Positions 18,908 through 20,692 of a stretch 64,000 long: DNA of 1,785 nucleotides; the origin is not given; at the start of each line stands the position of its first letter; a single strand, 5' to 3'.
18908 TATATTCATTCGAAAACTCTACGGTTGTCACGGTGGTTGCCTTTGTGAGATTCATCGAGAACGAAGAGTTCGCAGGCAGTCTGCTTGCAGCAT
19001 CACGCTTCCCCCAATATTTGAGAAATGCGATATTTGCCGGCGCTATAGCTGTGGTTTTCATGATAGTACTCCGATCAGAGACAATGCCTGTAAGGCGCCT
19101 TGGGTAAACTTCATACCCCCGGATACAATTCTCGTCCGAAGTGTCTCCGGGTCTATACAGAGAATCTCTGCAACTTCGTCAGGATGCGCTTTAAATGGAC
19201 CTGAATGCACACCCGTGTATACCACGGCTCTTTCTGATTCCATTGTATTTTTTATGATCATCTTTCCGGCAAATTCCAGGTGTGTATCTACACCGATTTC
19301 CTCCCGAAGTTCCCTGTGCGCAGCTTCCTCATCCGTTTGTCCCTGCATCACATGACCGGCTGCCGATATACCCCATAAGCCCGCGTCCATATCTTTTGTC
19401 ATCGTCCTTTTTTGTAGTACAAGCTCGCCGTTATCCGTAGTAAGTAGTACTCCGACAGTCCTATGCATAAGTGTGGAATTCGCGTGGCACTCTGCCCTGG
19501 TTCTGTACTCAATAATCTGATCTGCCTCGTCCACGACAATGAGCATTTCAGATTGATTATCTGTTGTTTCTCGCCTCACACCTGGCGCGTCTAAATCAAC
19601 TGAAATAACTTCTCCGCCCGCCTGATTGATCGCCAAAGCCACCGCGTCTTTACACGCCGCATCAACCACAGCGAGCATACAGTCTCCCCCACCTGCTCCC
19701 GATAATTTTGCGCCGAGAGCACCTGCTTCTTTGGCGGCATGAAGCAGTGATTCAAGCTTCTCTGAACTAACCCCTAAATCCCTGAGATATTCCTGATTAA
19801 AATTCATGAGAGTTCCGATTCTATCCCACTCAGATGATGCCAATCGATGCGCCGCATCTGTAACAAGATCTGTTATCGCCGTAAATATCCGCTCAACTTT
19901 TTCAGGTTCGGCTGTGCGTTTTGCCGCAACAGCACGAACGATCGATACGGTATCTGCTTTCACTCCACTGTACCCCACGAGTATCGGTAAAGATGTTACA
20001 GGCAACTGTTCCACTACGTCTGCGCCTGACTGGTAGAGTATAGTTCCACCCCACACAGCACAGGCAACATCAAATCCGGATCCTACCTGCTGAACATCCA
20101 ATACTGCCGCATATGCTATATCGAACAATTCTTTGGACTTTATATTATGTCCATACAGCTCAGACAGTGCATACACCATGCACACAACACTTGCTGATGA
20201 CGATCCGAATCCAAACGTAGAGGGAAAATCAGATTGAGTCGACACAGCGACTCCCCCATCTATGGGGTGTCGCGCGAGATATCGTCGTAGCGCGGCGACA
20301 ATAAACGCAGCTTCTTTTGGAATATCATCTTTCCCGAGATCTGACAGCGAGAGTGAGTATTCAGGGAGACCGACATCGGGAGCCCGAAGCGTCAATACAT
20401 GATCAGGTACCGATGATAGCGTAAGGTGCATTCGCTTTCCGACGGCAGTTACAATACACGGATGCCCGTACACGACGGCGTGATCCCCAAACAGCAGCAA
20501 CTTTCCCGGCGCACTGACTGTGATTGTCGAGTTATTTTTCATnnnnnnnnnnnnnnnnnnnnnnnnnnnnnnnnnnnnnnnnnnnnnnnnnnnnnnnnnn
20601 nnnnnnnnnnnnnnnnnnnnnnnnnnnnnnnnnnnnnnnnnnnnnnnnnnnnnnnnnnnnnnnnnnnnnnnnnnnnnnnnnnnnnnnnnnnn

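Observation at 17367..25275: Complete archaeal-type mevalonate pathway operon in a bacterium, including a DUF35 scaffold and a kinase-Nudix fusion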

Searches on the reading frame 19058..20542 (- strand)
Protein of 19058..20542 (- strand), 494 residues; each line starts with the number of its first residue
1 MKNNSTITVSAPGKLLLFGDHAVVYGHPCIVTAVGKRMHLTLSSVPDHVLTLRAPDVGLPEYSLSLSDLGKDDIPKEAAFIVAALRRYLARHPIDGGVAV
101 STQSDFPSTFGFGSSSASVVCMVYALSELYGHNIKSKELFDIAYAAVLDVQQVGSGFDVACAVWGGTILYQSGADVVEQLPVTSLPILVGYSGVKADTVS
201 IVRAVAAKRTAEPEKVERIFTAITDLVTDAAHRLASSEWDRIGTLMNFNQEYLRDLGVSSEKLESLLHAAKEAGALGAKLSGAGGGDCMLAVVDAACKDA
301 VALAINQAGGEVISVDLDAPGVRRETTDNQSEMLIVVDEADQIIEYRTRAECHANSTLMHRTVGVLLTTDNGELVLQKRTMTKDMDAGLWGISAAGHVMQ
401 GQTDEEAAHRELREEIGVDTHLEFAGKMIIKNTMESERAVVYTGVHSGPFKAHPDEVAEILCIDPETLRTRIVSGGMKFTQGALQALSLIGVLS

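Call 3: search_protein_families(library=pfam, proteins=[window:19058-20542:-], max_evalue=0.01)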
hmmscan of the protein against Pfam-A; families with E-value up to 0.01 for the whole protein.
window:19058-20542:- (494 aa): 4 families
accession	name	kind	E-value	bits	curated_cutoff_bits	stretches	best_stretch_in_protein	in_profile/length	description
PF00288.32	GHMP_kinases_N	-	5.6e-16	59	22.3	1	81-166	3-87/87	GHMP kinases N terminal domain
PF00293.34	NUDIX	-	4e-15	56.4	21.1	1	360-468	3-118/134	NUDIX domain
PF08544.19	GHMP_kinases_C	-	8.3e-12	45.8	21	1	234-308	5-82/85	GHMP kinases C terminal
PF22700.2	MVD-like_N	-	3.3e-06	27.3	27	1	78-143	62-128/157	Diphosphomevalonate decarboxylase-like N-terminal domain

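Call 4: search_protein_families(library=ncbifam, proteins=[window:19058-20542:-], max_evalue=0.01)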
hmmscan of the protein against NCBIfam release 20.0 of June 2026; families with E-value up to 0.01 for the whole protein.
window:19058-20542:- (494 aa): 34 families (the best 25 are shown)
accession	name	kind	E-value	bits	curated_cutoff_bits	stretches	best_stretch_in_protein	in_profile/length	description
NF003036.0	PRK03926.1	equivalog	1.4e-66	224.6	403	1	7-326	2-300/302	mevalonate kinase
TIGR00549.1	mevalon_kin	equivalog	5.4e-58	196.7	163.05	1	11-291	1-275/276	mevalonate kinase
TIGR01220.1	Pmev_kin_Gr_pos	equivalog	2.8e-24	85.9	165.7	2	7-172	1-179/358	phosphomevalonate kinase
NF040957.1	Arch_PMK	equivalog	2.5e-22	79.8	500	1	111-315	93-307/316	phosphomevalonate kinase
NF002995.0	PRK03759.1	equivalog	2.1e-20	73.2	127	1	329-479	4-161/185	isopentenyl-diphosphate Delta-isomerase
NF011922.0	PRK15393.1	equivalog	1.4e-17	64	152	1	328-489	7-164/182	NUDIX hydrolase YfcD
NF001816.0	PRK00555.1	equivalog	1.3e-13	50.7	509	2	220-323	248-351/363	galactokinase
TIGR02150.1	IPP_isom_1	equivalog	1e-12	48.2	105.8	1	334-421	1-87/159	isopentenyl-diphosphate delta-isomerase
NF002288.1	PRK01212.1-4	equivalog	1.2e-12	47.4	194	1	70-308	47-281/303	homoserine kinase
NF003006.0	PRK03817.1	equivalog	1.6e-12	47.1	443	2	227-307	246-327/352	galactokinase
NF003705.0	PRK05322.1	equivalog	2.8e-12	46.1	385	2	226-309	280-365/388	galactokinase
TIGR00131.1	gal_kin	equivalog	3.8e-12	45.8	226.65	2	227-308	282-365/388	galactokinase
TIGR00191.1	thrB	equivalog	1.2e-11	44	168.25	1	69-294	49-266/304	homoserine kinase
NF049969.1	GlMnHpPKinHddA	equivalog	3.5e-10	39.8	600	1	86-318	88-329/338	D-glycero-D-manno-heptose 7-phosphate kinase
NF003472.0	PRK05101.1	equivalog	8.9e-10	38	499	2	3-139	17-154/382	galactokinase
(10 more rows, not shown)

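Call 8: find_homologous_proteins(query=window:19058-20542:-, max_evalue=0.00001)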
Query window:19058-20542:- (494 aa): 3463 proteins with E <= 0.00001 among 8000 candidates; the best 120 are listed.
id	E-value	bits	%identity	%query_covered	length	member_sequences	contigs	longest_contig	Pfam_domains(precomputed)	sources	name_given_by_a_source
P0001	0.0e+0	1087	100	100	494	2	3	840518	PF00288.33,PF00293.35,PF08544.19,PF22700.3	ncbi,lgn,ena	-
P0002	7.5e-247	838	76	100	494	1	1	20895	PF00288.33,PF00293.35,PF08544.19,PF22700.3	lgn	-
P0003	3.6e-180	618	57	100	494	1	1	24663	PF00288.33,PF00293.35,PF08544.19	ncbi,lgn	-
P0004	3.9e-180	618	57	100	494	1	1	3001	PF00288.33,PF00293.35,PF08544.19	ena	-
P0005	5.3e-180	617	59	96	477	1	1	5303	PF00288.33,PF00293.35,PF08544.19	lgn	-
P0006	5.6e-176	604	54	100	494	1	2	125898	PF00288.33,PF00293.35,PF08544.19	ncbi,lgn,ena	-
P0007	5.9e-169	581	56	100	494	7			PF10509.16,PF00288.33,PF00293.35,PF08544.19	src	-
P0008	8.6e-169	580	56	100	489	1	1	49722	PF00288.33,PF00293.35,PF08544.19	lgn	-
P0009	2.1e-168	579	54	100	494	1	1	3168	PF00288.33,PF00293.35,PF08544.19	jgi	jgi:mevalonate kinase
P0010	1.6e-164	566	52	99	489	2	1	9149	PF00288.33,PF00293.35,PF08544.19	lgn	-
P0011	3.3e-164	565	53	100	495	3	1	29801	PF00288.33,PF00293.35,PF08544.19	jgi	-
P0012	1.0e-163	564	54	98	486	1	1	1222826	PF00288.33,PF00293.35,PF08544.19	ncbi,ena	-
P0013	1.6e-160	553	53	99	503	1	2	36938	PF10509.16,PF00288.33,PF00293.35,PF08544.19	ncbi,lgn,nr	ncbi:mevalonate kinase [Candidatus Gottesmanbacteria bacterium]|nr:mevalonate kinase [Candidatus Got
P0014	1.6e-160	553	52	99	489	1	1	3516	PF00288.33,PF00293.35,PF08544.19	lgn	-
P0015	4.7e-160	552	52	98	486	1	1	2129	PF00288.33,PF00293.35,PF08544.19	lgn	-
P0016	7.1e-160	551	51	99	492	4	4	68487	PF00288.33,PF00293.35,PF08544.19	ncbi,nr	ncbi:mevalonate kinase [Patescibacteria group bacterium]|nr:mevalonate kinase [Patescibacteria group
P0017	3.4e-158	546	52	99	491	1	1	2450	PF10509.16,PF00288.33,PF00293.35,PF08544.19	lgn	-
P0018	1.8e-156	540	51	99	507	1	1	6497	PF00288.33,PF00293.35,PF08544.19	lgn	-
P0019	3.9e-156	539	50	100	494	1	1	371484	PF00288.33,PF00293.35,PF08544.19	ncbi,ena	-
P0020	8.5e-155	534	50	97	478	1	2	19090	PF00288.33,PF00293.35,PF08544.19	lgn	-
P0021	2.0e-153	530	51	99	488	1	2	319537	PF00288.33,PF00293.35,PF08544.19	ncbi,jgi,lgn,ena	-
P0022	3.0e-153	529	50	97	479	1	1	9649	PF00288.33,PF00293.35,PF08544.19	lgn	-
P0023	3.0e-153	529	51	99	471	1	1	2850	PF00288.33,PF00293.35,PF08544.19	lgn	-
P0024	1.4e-152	527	51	100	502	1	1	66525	PF00288.33,PF00293.35,PF08544.19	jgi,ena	-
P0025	3.8e-150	519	51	100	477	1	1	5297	PF00288.33,PF00293.35,PF08544.19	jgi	jgi:mevalonate kinase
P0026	6.5e-150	518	50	95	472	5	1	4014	PF00288.33,PF00293.35,PF08544.19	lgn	-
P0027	5.5e-149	515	49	99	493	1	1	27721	PF00288.33,PF00293.35,PF08544.19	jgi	-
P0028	6.2e-148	512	48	99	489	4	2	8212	PF00288.33,PF00293.35,PF08544.19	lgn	-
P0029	1.3e-147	511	47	99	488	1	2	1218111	PF00288.33,PF00293.35,PF08544.19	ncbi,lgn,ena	-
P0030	4.5e-147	509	47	99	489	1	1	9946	PF00288.33,PF00293.35,PF08544.19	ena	-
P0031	1.3e-146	507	48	99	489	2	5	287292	PF00288.33,PF00293.35,PF08544.19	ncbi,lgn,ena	-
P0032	1.4e-146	507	52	99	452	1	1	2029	PF00288.33,PF00293.35,PF08544.19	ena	-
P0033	1.6e-146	507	48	99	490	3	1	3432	PF00288.33,PF00293.35,PF08544.19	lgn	-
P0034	2.9e-145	503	52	99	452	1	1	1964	PF00288.33,PF00293.35,PF08544.19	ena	-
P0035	1.8e-144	500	50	100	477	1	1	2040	PF00288.33,PF00293.35,PF08544.19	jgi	jgi:mevalonate kinase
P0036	8.1e-144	498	49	99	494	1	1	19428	PF00288.33,PF00293.35,PF08544.19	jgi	jgi:mevalonate kinase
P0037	4.8e-143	496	46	97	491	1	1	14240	PF00288.33,PF00293.35,PF08544.19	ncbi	ncbi:mevalonate kinase [Patescibacteria group bacterium]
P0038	2.7e-142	493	50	100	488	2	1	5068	PF00288.33,PF00293.35,PF08544.19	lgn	-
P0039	1.1e-141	491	50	99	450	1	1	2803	PF00288.33,PF00293.35,PF08544.19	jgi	jgi:mevalonate kinase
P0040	1.8e-141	490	47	99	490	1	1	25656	PF00288.33,PF00293.35,PF08544.19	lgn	-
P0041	2.7e-141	490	49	99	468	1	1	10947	PF00288.33,PF00293.35,PF08544.19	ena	-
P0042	4.6e-141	489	47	99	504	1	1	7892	PF00288.33,PF00293.35,PF08544.19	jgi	jgi:mevalonate kinase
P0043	2.0e-140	487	48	100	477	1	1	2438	PF00288.33,PF00293.35,PF08544.19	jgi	jgi:mevalonate kinase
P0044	1.5e-139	484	49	99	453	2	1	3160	PF00288.33,PF00293.35,PF08544.19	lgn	-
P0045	4.0e-139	483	50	99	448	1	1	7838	PF00288.33,PF00293.35,PF08544.19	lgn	-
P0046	5.3e-139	482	48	99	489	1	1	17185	PF00288.33,PF00293.35,PF08544.19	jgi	-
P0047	7.3e-139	482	49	99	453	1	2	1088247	PF00288.33,PF00293.35,PF08544.19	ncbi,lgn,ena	-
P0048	2.0e-138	480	46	100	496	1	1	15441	PF00288.33,PF00293.35,PF08544.19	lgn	-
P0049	2.2e-138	480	47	96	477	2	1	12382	PF00288.33,PF00293.35,PF08544.19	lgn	-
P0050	2.3e-137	477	47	99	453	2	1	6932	PF00288.33,PF00293.35,PF08544.19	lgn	-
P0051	1.2e-136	475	49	99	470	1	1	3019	PF00288.33,PF00293.35,PF08544.19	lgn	-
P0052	3.8e-136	473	47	99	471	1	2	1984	PF00288.33,PF00293.35,PF08544.19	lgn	-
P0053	4.3e-136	473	50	99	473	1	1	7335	PF00288.33,PF00293.35,PF08544.19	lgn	-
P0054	8.0e-136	472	45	100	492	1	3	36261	PF00288.33,PF00293.35,PF08544.19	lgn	-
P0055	1.2e-135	471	49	99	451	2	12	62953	PF00288.33,PF00293.35,PF08544.19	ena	-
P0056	1.5e-135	471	47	99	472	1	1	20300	PF00288.33,PF00293.35,PF08544.19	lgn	-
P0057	1.7e-135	471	49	99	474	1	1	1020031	PF00288.33,PF00293.35,PF08544.19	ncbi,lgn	ncbi:MAG: mevalonate kinase [Microgenomates group bacterium]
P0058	2.6e-135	470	48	99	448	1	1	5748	PF00288.33,PF00293.35,PF08544.19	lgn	-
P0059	3.1e-135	470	49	99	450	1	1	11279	PF00288.33,PF00293.35,PF08544.19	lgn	-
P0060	6.0e-135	469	48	99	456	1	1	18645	PF00288.33,PF00293.35,PF08544.19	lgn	-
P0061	1.4e-134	468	48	99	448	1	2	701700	PF00288.33,PF00293.35,PF08544.19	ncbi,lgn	-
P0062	2.1e-134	467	47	100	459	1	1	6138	PF00288.33,PF00293.35,PF08544.19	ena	-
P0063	8.8e-134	465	48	99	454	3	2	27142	PF00288.33,PF00293.35,PF08544.19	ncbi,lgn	-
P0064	1.1e-133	465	49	97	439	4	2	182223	PF00288.33,PF00293.35,PF08544.19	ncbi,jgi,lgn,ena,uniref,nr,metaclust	ncbi:hypothetical protein A2363_00235 [Candidatus Gottesmanbacteria bacterium RIFOXYB1_FULL_47_11]|u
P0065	1.4e-133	464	50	97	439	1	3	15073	PF00288.33,PF00293.35,PF08544.19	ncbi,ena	-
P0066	1.6e-133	464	47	99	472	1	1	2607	PF00288.33,PF00293.35,PF08544.19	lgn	-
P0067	2.0e-133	464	50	99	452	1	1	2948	PF00288.33,PF00293.35,PF08544.19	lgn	-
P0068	3.1e-133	463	47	99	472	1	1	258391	PF00288.33,PF00293.35,PF08544.19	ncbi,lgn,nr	ncbi:MAG: mevalonate kinase [Candidatus Gottesmanbacteria bacterium]|nr:mevalonate kinase [Candidatu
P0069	3.1e-133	463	43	99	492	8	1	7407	PF00288.33,PF00293.35,PF08544.19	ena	-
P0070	3.2e-133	463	45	97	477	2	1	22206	PF00288.33,PF00293.35,PF08544.19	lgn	-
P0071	3.6e-133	463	48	99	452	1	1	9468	PF00288.33,PF00293.35,PF08544.19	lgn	-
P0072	6.1e-133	462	49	98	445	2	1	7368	PF00288.33,PF00293.35,PF08544.19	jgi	-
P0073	2.8e-132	460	49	97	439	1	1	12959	PF00288.33,PF00293.35,PF08544.19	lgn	-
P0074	4.4e-132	459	49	97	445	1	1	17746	PF00288.33,PF00293.35,PF08544.19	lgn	-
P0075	4.7e-132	459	48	98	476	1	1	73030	PF00288.33,PF00293.35,PF08544.19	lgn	-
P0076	1.3e-131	458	49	98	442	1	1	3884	PF00288.33,PF00293.35,PF08544.19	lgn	-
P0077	1.4e-131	458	48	99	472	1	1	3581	PF00288.33,PF00293.35,PF08544.19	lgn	-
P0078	1.6e-131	458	47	98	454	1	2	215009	PF00288.33,PF00293.35,PF08544.19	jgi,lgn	-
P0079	3.8e-131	456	45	99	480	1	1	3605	PF00288.33,PF00293.35,PF08544.19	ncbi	-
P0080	4.7e-131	456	48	99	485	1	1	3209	PF00288.33,PF00293.35,PF08544.19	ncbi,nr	ncbi:MAG: mevalonate kinase [Candidatus Gottesmanbacteria bacterium]|nr:mevalonate kinase [Candidatu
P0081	1.8e-130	454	47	97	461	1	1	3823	PF00288.33,PF00293.35,PF08544.19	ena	-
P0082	2.0e-130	454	48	99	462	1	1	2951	PF00288.33,PF00293.35,PF08544.19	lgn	-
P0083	2.4e-130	454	46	99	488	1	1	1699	PF00288.33,PF00293.35,PF08544.19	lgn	-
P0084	4.2e-130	453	48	99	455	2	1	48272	PF00288.33,PF00293.35,PF08544.19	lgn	-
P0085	4.5e-130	453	50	99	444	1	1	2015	PF00288.33,PF00293.35,PF08544.19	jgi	jgi:mevalonate kinase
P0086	9.0e-130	452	45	99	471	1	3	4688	PF00288.33,PF00293.35,PF08544.19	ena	-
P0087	1.1e-129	452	46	99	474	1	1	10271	PF00288.33,PF00293.35,PF08544.19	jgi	jgi:mevalonate kinase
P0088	1.2e-129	451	47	99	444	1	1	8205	PF00288.33,PF00293.35,PF08544.19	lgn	-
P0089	1.8e-129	451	48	98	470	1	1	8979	PF00288.33,PF00293.35,PF08544.19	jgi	jgi:mevalonate kinase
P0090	2.4e-129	450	46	99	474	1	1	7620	PF00288.33,PF00293.35,PF08544.19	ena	-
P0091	1.1e-128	448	46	99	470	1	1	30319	PF00288.33,PF00293.35,PF08544.19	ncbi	-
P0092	1.4e-128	448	44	99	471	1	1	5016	PF00288.33,PF00293.35,PF08544.19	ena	-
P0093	2.8e-128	447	46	99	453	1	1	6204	PF00288.33,PF00293.35,PF08544.19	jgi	jgi:mevalonate kinase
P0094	2.9e-128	447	47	99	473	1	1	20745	PF00288.33,PF00293.35,PF08544.19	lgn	-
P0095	8.8e-128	445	46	99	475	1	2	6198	PF00288.33,PF00293.35,PF08544.19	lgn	-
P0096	9.0e-128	445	46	97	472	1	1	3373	PF00288.33,PF00293.35,PF08544.19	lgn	-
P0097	3.8e-127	443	47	87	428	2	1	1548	PF00288.33,PF00293.35,PF08544.19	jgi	-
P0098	1.3e-126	441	48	97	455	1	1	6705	PF00288.33,PF00293.35,PF08544.19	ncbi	-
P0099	1.9e-126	441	46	99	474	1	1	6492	PF00288.33,PF00293.35,PF08544.19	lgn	-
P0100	4.1e-126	440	47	99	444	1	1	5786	PF00288.33,PF00293.35,PF08544.19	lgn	-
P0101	4.1e-126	440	45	98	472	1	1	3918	PF00288.33,PF00293.35,PF08544.19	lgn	-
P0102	4.2e-126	440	45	97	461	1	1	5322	PF00288.33,PF00293.35,PF08544.19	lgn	-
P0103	4.9e-126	440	46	99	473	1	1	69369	PF00288.33,PF00293.35,PF08544.19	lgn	-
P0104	6.2e-126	439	47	98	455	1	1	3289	PF00288.33,PF00293.35,PF08544.19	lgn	-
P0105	1.8e-125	438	46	99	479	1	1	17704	PF00288.33,PF00293.35,PF08544.19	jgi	jgi:mevalonate kinase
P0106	2.8e-125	437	47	99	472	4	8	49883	PF00288.33,PF00293.35,PF08544.19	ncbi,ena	-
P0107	2.9e-125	437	47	97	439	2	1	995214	PF00288.33,PF00293.35,PF08544.19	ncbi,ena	-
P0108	6.6e-125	436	46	99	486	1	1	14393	PF00288.33,PF00293.35,PF08544.19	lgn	-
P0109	6.9e-125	436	44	99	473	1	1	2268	PF00288.33,PF00293.35,PF08544.19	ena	-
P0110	7.6e-125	436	44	99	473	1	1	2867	PF00288.33,PF00293.35,PF08544.19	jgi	-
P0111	8.9e-125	435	47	97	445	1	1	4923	PF00288.33,PF00293.35,PF08544.19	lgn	-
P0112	9.7e-125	435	43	100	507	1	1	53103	PF00288.33,PF00293.35,PF08544.19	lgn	-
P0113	1.1e-124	435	46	97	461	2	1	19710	PF00288.33,PF00293.35,PF08544.19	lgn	-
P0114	2.7e-124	434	46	97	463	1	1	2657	PF00288.33,PF00293.35,PF08544.19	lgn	-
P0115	3.0e-124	434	44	99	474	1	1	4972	PF00288.33,PF00293.35,PF08544.19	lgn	-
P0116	4.9e-124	433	43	97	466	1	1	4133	PF00288.33,PF00293.35,PF08544.19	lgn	-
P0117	8.3e-124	432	49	92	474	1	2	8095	PF00288.33,PF00293.35,PF08544.19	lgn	-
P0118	2.4e-123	431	44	97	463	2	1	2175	PF00288.33,PF00293.35,PF08544.19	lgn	-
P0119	6.6e-123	429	46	100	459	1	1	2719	PF00288.33,PF00293.35,PF08544.19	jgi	jgi:mevalonate kinase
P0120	6.6e-123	429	44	99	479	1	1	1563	PF00288.33,PF00293.35,PF08544.19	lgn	-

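Call 30: find_encoding_contigs(protein=P0001, flank=10000, max_places=3)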
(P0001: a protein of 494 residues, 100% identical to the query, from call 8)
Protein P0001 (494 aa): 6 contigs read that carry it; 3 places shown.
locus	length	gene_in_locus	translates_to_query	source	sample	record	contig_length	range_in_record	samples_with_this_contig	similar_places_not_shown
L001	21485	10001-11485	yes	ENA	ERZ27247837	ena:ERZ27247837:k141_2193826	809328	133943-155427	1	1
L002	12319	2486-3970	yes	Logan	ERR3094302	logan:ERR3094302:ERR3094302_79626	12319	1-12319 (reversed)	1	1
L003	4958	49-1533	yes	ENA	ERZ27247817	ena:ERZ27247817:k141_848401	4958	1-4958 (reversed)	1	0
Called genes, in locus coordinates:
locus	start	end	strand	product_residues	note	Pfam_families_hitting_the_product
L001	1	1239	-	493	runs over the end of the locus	-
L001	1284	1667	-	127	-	PF18895:T4SS_pilin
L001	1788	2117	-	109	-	PF18895:T4SS_pilin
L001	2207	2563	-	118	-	PF18895:T4SS_pilin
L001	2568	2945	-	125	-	PF18895:T4SS_pilin (weak)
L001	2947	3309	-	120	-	-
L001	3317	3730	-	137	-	PF18895:T4SS_pilin (weak)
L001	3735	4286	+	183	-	PF04542:Sigma70_r2, PF08281:Sigma70_r4_2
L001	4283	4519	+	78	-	-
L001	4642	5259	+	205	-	PF04893:Yip1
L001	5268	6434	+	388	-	PF00368:HMG-CoA_red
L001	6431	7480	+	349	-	PF08541:ACP_syn_III_C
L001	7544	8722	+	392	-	PF00108:Thiolase_N, PF00109:ketoacyl-synt (weak), PF02803:Thiolase_C, PF22691:Thiolase_C_1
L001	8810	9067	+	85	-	PF01796:OB_ChsH2_C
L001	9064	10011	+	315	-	PF00288:GHMP_kinases_N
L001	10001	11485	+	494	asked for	PF22700:MVD-like_N (weak), PF00288:GHMP_kinases_N, PF08544:GHMP_kinases_C, PF00293:NUDIX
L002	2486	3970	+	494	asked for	PF22700:MVD-like_N (weak), PF00288:GHMP_kinases_N, PF08544:GHMP_kinases_C, PF00293:NUDIX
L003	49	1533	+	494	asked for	PF22700:MVD-like_N (weak), PF00288:GHMP_kinases_N, PF08544:GHMP_kinases_C, PF00293:NUDIX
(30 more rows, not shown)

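Call 46: predict_structure(alignment_id=A1)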
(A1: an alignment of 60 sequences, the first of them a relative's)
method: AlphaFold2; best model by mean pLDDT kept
length: 494 residues; sequences in the alignment: 60
mean_pLDDT: 92.7   pTM: 0.78
mean pLDDT of the five models: 92.7, 92.3, 92.2, 92.1, 91.4
residues with pLDDT >= 90: 390; 70-90: 94; 50-70: 7; < 50: 3
segments of 3 or more residues with pLDDT < 50: 1-3
pLDDT, mean of each block of 10 residues (from residue 1): 71 94 91 94 95 94 95 92 98 96 85 90 96 94 96 91 96 81 90 83 92 97 97 95 98 93 95 97 78 96 97 91 86 95 94 89 98 96 84 96 97 97 98 92 97 90 97 92 97 92
secondary structure, 60 per line:
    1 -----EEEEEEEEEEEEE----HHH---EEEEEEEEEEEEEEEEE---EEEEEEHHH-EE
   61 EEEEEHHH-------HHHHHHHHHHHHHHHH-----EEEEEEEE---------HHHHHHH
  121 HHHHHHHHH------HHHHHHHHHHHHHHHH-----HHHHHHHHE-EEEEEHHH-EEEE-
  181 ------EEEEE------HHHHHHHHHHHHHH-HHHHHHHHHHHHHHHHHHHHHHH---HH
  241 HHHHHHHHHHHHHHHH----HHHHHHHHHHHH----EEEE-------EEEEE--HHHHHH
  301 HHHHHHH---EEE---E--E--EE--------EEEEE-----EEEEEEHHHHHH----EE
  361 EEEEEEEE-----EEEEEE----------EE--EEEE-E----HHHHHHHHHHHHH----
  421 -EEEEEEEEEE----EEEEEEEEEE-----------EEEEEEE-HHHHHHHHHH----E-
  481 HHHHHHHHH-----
elements in order: E6-18 E29-45 E49-54 E59-65 H76-91 E97-104 H114-129 H136-151 H157-164 E167-171 E176-179 E187-191 H198-211 H213-235 H239-256 H261-272 E277-280 E288-292 H295-307 E311-313 E333-337 E343-348 H349-354 E359-368 E374-379 E394-397 H404-416 E422-431 E436-445 E457-463 H465-474 H481-489

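Call 52: fold_search(model_id=the predicted structure, library=pdb)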
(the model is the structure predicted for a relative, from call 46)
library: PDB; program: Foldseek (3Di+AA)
matches with E <= 10: 949; with E <= 0.001: 657
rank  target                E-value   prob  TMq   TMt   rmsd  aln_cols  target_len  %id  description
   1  6mde_A                2.8e-29  1.00  0.56  0.89   2.7       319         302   31  Mevalonate kinase from Methanosarcina mazei with mevalonate bound (released 2018-12-19)
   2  4hac_A                4.5e-29  1.00  0.56  0.85   3.2       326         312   29  Crystal Structure of the Mevalonate Kinase from an Archaeon Methanosarcina mazei (released 2012-12-12)
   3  8teb_B                6.4e-29  1.00  0.58  0.92   2.5       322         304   31  Structure of MKbur (released 2024-03-13)
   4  4hac_B                1.1e-28  1.00  0.57  0.88   2.9       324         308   29  Crystal Structure of the Mevalonate Kinase from an Archaeon Methanosarcina mazei (released 2012-12-12)
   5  8teb_A                2.1e-28  1.00  0.57  0.91   2.7       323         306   31  Structure of MKbur (released 2024-03-13)
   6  6mdf_A                2.2e-28  1.00  0.56  0.89   2.7       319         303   31  Mevalonate kinase from Methanosarcina mazei with 5-phosphomevalonate bound (released 2018-12-19)
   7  2r42                  2.2e-27  1.00  0.55  0.70   3.9       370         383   25  The Biochemical and Structural Basis for feedback Inhibition of Mevalonate Kinase and Isoprenoid Metabolism (released 2008-06-24)
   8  1kvk                  4.4e-27  1.00  0.55  0.70   3.8       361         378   26  The Structure of Binary complex between a Mammalian Mevalonate Kinase and ATP: Insights into the Reaction Mechanism and  (released 2002-03-27)
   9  6mde_B                7.1e-27  1.00  0.55  0.88   2.9       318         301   31  Mevalonate kinase from Methanosarcina mazei with mevalonate bound (released 2018-12-19)
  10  2r3v_B                4.4e-26  1.00  0.54  0.67   4.7       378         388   24  The Biochemical and Structural Basis for Feedback Inhibition of Mevalonate Kinase and Isoprenoid Metabolism (released 2008-06-24)
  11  2r3v_D                7.9e-26  1.00  0.54  0.67   4.2       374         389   23  The Biochemical and Structural Basis for Feedback Inhibition of Mevalonate Kinase and Isoprenoid Metabolism (released 2008-06-24)
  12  2r3v_A                1.6e-25  1.00  0.56  0.69   4.4       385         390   23  The Biochemical and Structural Basis for Feedback Inhibition of Mevalonate Kinase and Isoprenoid Metabolism (released 2008-06-24)
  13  8tfo_A                2.0e-25  1.00  0.59  0.73   4.6       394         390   23  Structure of MKvar (released 2024-03-13)
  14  8tfo_B                3.9e-25  1.00  0.57  0.72   4.9       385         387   24  Structure of MKvar (released 2024-03-13)
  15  3k17_A                8.8e-24  1.00  0.59  0.81   2.7       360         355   21  Crystal structure of a Lin0012 protein from Listeria innocua (released 2009-10-06)
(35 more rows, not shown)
